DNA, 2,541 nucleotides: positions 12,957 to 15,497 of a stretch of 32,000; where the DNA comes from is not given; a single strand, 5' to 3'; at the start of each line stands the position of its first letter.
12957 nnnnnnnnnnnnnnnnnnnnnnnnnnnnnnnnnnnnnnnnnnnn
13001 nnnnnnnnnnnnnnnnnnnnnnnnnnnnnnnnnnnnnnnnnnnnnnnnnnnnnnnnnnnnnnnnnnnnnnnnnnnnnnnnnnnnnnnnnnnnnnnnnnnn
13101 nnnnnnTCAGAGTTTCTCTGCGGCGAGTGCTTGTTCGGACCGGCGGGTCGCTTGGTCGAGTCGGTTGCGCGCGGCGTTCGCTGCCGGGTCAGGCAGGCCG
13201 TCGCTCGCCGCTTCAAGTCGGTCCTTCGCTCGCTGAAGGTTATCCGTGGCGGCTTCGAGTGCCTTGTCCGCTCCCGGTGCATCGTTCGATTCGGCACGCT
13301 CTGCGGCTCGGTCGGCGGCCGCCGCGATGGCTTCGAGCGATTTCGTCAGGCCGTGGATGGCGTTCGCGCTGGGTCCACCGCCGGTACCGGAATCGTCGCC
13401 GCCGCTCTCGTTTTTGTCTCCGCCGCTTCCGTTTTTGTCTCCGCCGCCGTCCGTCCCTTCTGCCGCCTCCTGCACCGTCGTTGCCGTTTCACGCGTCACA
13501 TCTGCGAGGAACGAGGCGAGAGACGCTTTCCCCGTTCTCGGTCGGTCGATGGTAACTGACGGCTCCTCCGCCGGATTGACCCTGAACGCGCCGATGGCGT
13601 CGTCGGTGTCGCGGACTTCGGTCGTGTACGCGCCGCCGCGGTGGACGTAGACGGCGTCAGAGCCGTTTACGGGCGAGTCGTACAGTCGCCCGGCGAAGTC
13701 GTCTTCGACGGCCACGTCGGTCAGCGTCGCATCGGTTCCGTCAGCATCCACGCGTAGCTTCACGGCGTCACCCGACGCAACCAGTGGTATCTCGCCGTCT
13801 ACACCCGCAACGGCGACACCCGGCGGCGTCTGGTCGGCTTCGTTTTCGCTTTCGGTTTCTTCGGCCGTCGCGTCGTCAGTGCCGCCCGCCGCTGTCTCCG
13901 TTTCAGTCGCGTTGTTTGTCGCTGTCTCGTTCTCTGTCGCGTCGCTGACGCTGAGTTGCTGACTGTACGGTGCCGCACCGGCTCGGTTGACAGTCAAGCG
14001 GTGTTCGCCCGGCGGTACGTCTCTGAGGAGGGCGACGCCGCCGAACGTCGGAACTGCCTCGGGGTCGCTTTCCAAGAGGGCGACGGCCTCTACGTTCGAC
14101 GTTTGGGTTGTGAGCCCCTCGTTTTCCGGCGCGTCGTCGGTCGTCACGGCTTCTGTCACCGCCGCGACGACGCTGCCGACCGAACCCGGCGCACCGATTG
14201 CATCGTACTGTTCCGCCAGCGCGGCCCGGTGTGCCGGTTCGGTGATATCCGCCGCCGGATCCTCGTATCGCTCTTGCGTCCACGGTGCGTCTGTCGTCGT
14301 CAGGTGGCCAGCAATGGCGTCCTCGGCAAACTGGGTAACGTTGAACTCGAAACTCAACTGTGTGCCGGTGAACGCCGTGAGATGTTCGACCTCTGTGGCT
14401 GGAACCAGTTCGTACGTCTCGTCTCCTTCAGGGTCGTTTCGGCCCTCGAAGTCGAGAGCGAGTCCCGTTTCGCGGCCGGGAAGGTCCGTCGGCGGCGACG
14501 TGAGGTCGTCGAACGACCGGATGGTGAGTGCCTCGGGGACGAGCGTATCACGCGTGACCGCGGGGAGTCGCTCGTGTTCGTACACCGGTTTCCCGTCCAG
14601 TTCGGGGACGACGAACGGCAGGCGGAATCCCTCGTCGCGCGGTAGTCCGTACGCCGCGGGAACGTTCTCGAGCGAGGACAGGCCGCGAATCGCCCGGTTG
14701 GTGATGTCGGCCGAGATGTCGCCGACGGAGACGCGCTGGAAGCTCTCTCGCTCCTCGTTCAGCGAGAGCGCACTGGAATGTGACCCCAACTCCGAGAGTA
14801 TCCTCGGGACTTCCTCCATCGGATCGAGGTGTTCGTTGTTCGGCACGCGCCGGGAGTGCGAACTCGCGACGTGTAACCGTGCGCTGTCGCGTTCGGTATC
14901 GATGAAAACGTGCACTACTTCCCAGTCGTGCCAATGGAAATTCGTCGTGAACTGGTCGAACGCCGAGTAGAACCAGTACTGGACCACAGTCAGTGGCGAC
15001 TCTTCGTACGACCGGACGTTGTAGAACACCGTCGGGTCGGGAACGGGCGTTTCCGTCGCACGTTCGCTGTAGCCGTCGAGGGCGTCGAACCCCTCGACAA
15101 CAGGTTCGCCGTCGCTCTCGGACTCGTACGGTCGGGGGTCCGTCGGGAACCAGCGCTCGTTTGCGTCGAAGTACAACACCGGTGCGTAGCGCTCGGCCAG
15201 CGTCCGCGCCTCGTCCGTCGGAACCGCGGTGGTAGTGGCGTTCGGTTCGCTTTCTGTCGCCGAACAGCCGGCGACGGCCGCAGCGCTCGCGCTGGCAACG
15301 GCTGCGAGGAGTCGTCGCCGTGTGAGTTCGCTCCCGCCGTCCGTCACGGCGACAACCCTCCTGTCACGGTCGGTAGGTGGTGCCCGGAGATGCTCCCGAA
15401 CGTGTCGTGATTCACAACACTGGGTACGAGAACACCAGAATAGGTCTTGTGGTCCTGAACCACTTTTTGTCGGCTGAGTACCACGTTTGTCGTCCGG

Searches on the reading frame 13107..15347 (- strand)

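Call 6: search_protein_families(library=pfam, proteins=[window:13107-15347:-], max_evalue=1)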
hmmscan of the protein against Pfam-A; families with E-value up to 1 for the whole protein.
window:13107-15347:- (746 aa): 3 families
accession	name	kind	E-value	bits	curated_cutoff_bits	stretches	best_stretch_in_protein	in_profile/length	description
PF05630.16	NPP1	-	0.032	14.8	21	1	122-166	65-112/197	Necrosis inducing protein (NPP1)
PF07172.16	GRP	-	0.25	12.5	30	1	617-657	32-71/90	Glycine rich protein family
PF11521.13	TFIIE-A_C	-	0.36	11.7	22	1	467-517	2-48/85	C-terminal general transcription factor TFIIE alpha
